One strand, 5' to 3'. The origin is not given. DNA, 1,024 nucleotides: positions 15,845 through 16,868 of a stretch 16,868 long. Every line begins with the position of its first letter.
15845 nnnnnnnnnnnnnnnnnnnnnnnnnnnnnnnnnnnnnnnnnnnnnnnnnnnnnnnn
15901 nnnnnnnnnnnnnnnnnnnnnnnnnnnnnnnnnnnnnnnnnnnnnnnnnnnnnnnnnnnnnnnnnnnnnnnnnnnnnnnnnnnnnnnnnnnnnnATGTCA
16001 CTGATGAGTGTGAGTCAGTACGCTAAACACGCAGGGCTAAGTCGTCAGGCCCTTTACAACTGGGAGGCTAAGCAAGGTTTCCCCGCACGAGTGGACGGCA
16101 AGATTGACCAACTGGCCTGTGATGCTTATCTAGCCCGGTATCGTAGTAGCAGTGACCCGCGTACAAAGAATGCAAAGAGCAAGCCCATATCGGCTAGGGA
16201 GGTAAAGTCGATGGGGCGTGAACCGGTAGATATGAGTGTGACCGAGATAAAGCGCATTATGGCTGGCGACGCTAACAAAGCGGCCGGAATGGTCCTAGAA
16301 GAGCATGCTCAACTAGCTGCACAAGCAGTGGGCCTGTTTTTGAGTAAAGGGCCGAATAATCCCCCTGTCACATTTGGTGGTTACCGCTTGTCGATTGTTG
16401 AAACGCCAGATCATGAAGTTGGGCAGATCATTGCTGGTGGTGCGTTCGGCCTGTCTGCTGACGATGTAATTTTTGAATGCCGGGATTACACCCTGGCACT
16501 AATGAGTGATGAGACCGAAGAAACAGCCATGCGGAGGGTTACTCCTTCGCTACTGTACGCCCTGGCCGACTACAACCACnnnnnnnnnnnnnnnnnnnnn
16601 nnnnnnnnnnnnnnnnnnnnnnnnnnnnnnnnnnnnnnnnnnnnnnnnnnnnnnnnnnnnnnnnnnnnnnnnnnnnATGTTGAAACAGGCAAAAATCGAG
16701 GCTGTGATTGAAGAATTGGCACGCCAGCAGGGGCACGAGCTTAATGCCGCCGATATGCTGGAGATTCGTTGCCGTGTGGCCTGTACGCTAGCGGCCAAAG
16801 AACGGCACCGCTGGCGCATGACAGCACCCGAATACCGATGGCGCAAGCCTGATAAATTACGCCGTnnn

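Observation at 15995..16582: Satellite-encoded TerS-like HTH protein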

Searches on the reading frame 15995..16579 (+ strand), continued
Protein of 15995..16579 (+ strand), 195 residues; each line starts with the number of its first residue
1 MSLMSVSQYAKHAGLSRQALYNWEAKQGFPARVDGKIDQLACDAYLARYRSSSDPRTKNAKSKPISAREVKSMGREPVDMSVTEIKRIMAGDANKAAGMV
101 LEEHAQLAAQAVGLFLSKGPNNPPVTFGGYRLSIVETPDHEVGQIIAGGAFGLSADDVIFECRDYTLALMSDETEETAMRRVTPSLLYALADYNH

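Call 50: search_protein_families(library=phrogs, proteins=[P0126, P0131, P0137, P0142, P0150, P0143, P0148, P0154, P0168], max_evalue=0.001)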
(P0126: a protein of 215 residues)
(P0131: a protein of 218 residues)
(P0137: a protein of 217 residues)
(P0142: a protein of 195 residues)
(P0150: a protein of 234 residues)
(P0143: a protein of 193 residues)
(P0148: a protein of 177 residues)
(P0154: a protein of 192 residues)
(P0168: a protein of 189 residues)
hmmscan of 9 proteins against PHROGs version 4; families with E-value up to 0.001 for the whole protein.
P0126 (215 aa): 1 family
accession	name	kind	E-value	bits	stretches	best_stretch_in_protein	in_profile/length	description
phrog_57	-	head and packaging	1.5e-09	39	1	1-68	10-76/199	terminase small subunit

P0131 (218 aa): 2 families
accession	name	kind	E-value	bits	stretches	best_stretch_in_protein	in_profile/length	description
phrog_57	-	head and packaging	9e-11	43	1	3-77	7-76/199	terminase small subunit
phrog_2474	-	transcription regulation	1.4e-05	26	1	3-46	43-95/118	MerR-like transcriptional regulator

P0137 (217 aa): 2 families
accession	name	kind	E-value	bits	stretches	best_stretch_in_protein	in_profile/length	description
phrog_57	-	head and packaging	2.9e-10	41.3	1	1-81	10-86/199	terminase small subunit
phrog_35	-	transcription regulation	0.00012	23.2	1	4-39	87-121/181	transcriptional repressor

P0142 (195 aa): 3 families
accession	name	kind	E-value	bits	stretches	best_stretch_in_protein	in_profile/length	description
phrog_57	-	head and packaging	1.2e-08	36.1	1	2-89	11-89/199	terminase small subunit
phrog_575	-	integration and excision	9e-05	23.5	1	2-29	12-39/71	Cox-like excisionase and repressor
phrog_66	-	integration and excision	0.00041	21.1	1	2-98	92-192/412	excisionase and transcriptional regulator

P0150 (234 aa): 1 family
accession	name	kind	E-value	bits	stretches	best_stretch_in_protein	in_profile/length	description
phrog_57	-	head and packaging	1.5e-10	42.2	1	1-104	10-89/199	terminase small subunit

P0143 (193 aa): 2 families
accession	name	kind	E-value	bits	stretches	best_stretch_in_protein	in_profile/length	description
phrog_57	-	head and packaging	6.5e-27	95.7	1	1-187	10-172/199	terminase small subunit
phrog_141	-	head and packaging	3.9e-05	24.1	1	3-146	15-125/183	terminase small subunit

P0148 (177 aa): 3 families
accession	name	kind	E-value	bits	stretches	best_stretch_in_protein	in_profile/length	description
phrog_57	-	head and packaging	1.6e-14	55.2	1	1-120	11-121/199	terminase small subunit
phrog_66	-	integration and excision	7.3e-06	26.9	1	2-75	93-171/412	excisionase and transcriptional regulator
phrog_7061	-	DNA, RNA and nucleotide metabolism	0.00029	22.3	0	3-25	45-67/70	HTH DNA binding protein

P0154 (192 aa): 2 families
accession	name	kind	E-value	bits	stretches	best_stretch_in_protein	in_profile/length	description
phrog_57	-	head and packaging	2.1e-27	97.3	1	1-189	10-176/199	terminase small subunit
phrog_66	-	integration and excision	1.1e-05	26.3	1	5-129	95-218/412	excisionase and transcriptional regulator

P0168 (189 aa): 2 families
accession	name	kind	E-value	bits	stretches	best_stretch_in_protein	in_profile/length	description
phrog_57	-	head and packaging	8.1e-25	88.8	1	1-183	10-172/199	terminase small subunit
phrog_66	-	integration and excision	0.00047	20.9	1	2-120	92-210/412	excisionase and transcriptional regulator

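Call 77: find_encoding_contigs(protein=P0017, flank=3000, max_places=1)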
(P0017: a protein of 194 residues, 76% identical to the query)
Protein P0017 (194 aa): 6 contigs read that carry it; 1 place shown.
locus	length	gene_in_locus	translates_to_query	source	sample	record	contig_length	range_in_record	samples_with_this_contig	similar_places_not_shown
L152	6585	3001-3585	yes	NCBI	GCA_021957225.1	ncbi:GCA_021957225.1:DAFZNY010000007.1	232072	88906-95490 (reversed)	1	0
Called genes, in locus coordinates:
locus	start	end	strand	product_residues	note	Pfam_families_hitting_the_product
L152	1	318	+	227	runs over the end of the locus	-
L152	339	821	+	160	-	-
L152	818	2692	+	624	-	-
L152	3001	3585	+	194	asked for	-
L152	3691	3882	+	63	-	-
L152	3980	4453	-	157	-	-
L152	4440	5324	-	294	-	PF19580:Exo_endo_phos_3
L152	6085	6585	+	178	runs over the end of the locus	PF00156:Pribosyltran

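Call 78: find_encoding_contigs(protein=P0006, flank=3000, max_places=1)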
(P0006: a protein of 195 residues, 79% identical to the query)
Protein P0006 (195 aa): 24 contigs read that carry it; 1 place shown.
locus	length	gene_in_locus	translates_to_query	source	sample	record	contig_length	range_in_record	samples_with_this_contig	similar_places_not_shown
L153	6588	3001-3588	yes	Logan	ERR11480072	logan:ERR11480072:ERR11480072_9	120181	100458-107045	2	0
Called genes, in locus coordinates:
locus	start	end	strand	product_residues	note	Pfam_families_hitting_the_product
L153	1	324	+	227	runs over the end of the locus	-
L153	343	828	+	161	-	-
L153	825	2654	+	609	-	-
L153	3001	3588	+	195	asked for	-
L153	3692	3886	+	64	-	-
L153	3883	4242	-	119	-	-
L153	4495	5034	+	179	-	-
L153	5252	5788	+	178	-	PF00156:Pribosyltran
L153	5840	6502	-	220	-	PF00484:Pro_CA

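Call 79: find_encoding_contigs(protein=P0060, flank=3000, max_places=1)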
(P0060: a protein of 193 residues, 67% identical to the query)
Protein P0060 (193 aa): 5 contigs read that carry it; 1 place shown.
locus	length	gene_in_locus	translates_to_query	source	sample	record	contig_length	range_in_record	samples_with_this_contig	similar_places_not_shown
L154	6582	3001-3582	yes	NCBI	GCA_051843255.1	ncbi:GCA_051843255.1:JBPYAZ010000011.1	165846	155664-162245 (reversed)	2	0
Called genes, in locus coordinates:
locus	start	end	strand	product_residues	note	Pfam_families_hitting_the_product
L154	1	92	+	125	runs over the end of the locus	PF02661:Fic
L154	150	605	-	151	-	-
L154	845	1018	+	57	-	-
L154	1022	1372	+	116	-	PF02413:Caudo_TAP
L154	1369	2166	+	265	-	-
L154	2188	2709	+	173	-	-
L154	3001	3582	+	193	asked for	-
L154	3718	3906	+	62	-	-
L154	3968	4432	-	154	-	-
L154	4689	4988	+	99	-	PF08986:DUF1889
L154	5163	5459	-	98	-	PF27465:Fis_N, PF02954:HTH_8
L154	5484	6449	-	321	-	PF01207:Dus, PF01180:DHO_dh (faint), PF00977:His_biosynth (faint)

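Call 80: find_encoding_contigs(protein=P0046, flank=3000, max_places=1)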
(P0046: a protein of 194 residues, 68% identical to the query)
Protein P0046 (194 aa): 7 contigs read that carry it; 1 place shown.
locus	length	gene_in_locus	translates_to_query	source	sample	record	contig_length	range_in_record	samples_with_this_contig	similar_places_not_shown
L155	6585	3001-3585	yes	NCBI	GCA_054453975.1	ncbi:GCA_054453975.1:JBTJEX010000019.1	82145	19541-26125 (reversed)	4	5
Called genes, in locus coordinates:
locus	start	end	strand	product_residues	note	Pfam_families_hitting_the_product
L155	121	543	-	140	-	-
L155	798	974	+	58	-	-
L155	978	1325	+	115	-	PF02413:Caudo_TAP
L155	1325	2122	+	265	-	-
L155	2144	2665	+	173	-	-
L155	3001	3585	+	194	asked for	-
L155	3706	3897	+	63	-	-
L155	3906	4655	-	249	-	PF14355:Abi_C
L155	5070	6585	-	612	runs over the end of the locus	PF03979:Sigma70_r1_1, PF00140:Sigma70_r1_2, PF04546:Sigma70_ner, PF04542:Sigma70_r2, PF04539:Sigma70_r3, PF04545:Sigma70_r4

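Call 95: fold_search(model_id=the predicted structure, library=viral)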
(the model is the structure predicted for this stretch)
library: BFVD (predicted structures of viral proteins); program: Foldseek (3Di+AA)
matches with E <= 10: 265; with E <= 0.001: 0
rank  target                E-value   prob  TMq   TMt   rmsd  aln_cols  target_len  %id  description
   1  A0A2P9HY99            1.3e-01  1.00  0.24  0.73   2.6        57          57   23  (no name in the UniProt tables at hand)
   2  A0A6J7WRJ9            1.4e-01  0.95  0.25  0.42  11.5        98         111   18  Uncharacterized protein [uncultured Caudovirales phage]
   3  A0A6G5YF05            1.8e-01  0.97  0.22  0.62   9.0        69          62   22  (no name in the UniProt tables at hand)
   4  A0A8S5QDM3            1.9e-01  0.87  0.20  0.47  10.0        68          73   19  Redirecting phage packaging protein C packaging protein, DNA Binding.0A [Myoviridae sp. ctw4b6]
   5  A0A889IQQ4            3.7e-01  0.95  0.21  0.26   2.8        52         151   21  (no name in the UniProt tables at hand)
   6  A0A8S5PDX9            3.9e-01  0.93  0.23  0.59   9.4        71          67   18  Helix-turn-helix domain protein [Myoviridae sp. ctvns3]
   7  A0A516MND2            4.4e-01  0.99  0.23  0.63   1.9        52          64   17  (no name in the UniProt tables at hand)
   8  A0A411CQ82            4.4e-01  0.72  0.21  0.42  12.8        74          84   26  Helix-turn-helix DNA binding protein [Arthrobacter phage Elesar]
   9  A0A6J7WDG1            5.2e-01  0.72  0.22  0.39   6.7        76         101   18  Helix-turn-helix domain containing protein [uncultured Caudovirales phage]
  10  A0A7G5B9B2            6.2e-01  0.77  0.23  0.52  12.7        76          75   14  (no name in the UniProt tables at hand)
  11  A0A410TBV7            6.6e-01  0.75  0.23  0.49  16.0        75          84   16  Excise [Mycobacterium phage KiSi]
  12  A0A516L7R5            7.0e-01  0.80  0.23  0.55   9.8        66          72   18  (no name in the UniProt tables at hand)
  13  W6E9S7                7.0e-01  0.69  0.21  0.46   6.5        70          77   18  Putative transcriptional regulator [Rhizobium phage vB_RglS_P106B]
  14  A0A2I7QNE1            7.4e-01  0.28  0.21  0.18  18.7       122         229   22  (no name in the UniProt tables at hand)
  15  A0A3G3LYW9            7.8e-01  0.93  0.22  0.42   2.7        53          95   28  Helix-turn-helix domain-containing protein [Brevibacterium phage Cantare]
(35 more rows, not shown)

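Call 97: search_protein_families(library=pfam, proteins=[P0126], max_evalue=0.01)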
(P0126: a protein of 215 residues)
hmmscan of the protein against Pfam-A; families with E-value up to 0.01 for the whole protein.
P0126 (215 aa): 0 families

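Call 99: search_protein_families(library=padloc, proteins=[window:15995-16579:+], max_evalue=0.001)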
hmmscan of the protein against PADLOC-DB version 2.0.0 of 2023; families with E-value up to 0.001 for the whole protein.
window:15995-16579:+ (195 aa): 1 family
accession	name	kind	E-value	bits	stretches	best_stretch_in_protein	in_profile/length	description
PDLC04133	mad1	-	0.00015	20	1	1-35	3-37/60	mads_1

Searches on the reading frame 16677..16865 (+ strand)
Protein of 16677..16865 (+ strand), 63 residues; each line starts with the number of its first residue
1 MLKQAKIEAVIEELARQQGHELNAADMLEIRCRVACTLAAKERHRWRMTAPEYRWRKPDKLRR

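Call 7: search_protein_families(library=pfam, proteins=[window:16677-16865:+], max_evalue=0.1)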
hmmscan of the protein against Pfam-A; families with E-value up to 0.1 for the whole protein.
window:16677-16865:+ (63 aa): 1 family
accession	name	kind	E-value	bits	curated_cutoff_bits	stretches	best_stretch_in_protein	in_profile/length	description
PF03484.21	B5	-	0.0034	18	28.6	1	10-55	4-49/67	tRNA synthetase B5 domain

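Call 8: search_protein_families(library=phrogs, proteins=[window:16677-16865:+], max_evalue=0.1)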
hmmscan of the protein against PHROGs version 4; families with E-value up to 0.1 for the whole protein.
window:16677-16865:+ (63 aa): 2 families
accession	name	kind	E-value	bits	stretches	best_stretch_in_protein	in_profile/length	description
phrog_7271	-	unknown function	6.1e-28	97.6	1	1-63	1-63/63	-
phrog_1561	-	unknown function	2.8e-09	38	1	10-63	38-93/93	-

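Call 15: search_protein_families(library=ncbifam, proteins=[window:16677-16865:+], max_evalue=0.1)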
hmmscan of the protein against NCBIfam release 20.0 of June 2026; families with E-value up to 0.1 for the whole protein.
window:16677-16865:+ (63 aa): 1 family
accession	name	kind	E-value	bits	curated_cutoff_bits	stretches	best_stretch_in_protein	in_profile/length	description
NF042951.1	epi-cubol_syn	equivalog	0.0075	15.5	500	1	6-54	81-131/292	4-epi-cubebol synthase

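Call 99: search_protein_families(library=padloc, proteins=[window:16677-16865:+], max_evalue=0.001)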
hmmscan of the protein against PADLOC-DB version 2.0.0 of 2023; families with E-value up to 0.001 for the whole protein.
window:16677-16865:+ (63 aa): 0 families
